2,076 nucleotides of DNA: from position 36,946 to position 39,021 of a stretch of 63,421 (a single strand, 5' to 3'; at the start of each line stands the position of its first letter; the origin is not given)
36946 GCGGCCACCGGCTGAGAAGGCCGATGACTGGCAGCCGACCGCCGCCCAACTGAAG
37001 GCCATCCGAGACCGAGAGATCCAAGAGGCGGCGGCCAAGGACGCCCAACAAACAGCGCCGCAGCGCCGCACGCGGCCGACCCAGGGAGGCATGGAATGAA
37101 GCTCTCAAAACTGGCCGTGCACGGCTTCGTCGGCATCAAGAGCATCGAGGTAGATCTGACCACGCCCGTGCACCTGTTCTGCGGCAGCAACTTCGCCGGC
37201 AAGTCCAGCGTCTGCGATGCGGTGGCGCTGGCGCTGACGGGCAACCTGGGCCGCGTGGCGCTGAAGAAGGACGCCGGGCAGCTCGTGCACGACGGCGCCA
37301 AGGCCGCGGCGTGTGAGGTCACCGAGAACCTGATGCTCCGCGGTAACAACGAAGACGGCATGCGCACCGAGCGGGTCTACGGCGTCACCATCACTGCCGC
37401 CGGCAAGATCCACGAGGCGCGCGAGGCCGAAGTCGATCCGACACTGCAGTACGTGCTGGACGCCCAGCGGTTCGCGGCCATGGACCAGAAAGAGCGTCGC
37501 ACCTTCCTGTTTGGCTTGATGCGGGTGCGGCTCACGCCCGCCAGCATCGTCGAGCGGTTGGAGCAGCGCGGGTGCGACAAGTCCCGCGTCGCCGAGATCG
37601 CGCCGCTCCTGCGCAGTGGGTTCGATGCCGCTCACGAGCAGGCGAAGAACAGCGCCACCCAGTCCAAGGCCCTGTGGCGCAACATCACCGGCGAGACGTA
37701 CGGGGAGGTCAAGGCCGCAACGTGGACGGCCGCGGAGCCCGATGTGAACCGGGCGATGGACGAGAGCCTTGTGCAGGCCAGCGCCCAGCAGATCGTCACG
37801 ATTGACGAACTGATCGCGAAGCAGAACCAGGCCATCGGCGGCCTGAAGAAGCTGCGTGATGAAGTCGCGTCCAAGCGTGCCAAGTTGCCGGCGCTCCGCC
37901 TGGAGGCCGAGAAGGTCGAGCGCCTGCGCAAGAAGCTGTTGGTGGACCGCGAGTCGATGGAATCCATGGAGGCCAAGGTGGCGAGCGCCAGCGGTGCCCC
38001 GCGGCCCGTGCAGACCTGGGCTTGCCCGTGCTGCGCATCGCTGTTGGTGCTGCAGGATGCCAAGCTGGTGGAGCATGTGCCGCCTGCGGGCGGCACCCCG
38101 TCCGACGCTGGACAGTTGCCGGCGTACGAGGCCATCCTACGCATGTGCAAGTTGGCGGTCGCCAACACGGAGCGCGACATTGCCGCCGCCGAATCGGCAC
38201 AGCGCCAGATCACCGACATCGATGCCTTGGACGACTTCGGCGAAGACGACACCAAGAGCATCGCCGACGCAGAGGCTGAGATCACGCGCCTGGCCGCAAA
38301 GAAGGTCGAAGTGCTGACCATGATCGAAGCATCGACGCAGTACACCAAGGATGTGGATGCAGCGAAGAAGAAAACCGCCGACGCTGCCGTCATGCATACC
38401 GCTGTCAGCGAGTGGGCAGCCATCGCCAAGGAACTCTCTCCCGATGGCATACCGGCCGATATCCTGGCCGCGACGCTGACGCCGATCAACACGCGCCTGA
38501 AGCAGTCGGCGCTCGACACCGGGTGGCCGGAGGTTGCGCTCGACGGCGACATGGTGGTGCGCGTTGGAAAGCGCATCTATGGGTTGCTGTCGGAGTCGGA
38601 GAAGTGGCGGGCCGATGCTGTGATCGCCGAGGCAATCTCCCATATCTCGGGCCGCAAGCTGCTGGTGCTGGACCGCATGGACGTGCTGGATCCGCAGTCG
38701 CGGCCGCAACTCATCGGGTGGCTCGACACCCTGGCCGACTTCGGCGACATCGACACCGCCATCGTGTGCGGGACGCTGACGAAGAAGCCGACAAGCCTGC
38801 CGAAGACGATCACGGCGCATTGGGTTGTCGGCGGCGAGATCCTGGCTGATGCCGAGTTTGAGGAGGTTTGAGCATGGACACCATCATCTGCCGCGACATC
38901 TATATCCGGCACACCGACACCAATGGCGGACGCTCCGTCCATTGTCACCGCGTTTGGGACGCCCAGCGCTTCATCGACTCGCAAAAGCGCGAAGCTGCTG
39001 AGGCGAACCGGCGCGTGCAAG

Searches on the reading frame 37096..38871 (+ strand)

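Call 11: search_protein_families(library=phrogs, proteins=[window:37096-38871:+], max_evalue=0.001)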
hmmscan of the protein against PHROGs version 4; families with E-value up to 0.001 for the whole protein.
window:37096-38871:+ (591 aa): 4 families
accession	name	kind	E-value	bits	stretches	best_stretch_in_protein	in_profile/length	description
phrog_77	-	DNA, RNA and nucleotide metabolism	1.9e-19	70.7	2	232-580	645-949/967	SbcC-like subunit of palindrome specific endonuclease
phrog_1499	-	unknown function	2.1e-14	54.6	1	1-543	3-396/427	-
phrog_4747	-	unknown function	2.4e-05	24.6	1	1-61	1-61/610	-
phrog_8323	-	unknown function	4e-05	23.3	1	1-50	49-98/623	-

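Call 12: search_protein_families(library=pfam, proteins=[window:37096-38871:+], max_evalue=0.001)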
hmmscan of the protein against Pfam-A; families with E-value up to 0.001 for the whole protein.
window:37096-38871:+ (591 aa): 3 families
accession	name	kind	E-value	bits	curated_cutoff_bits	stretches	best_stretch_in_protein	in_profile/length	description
PF13476.12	AAA_23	-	5.4e-07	30.9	27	1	5-66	1-62/201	AAA domain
PF13175.12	AAA_15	-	6.1e-06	26.5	32.1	1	1-45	1-45/374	AAA ATPase domain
PF02463.25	SMC_N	-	5.6e-05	23.1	40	1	3-92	2-92/220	RecF/RecN/SMC N terminal domain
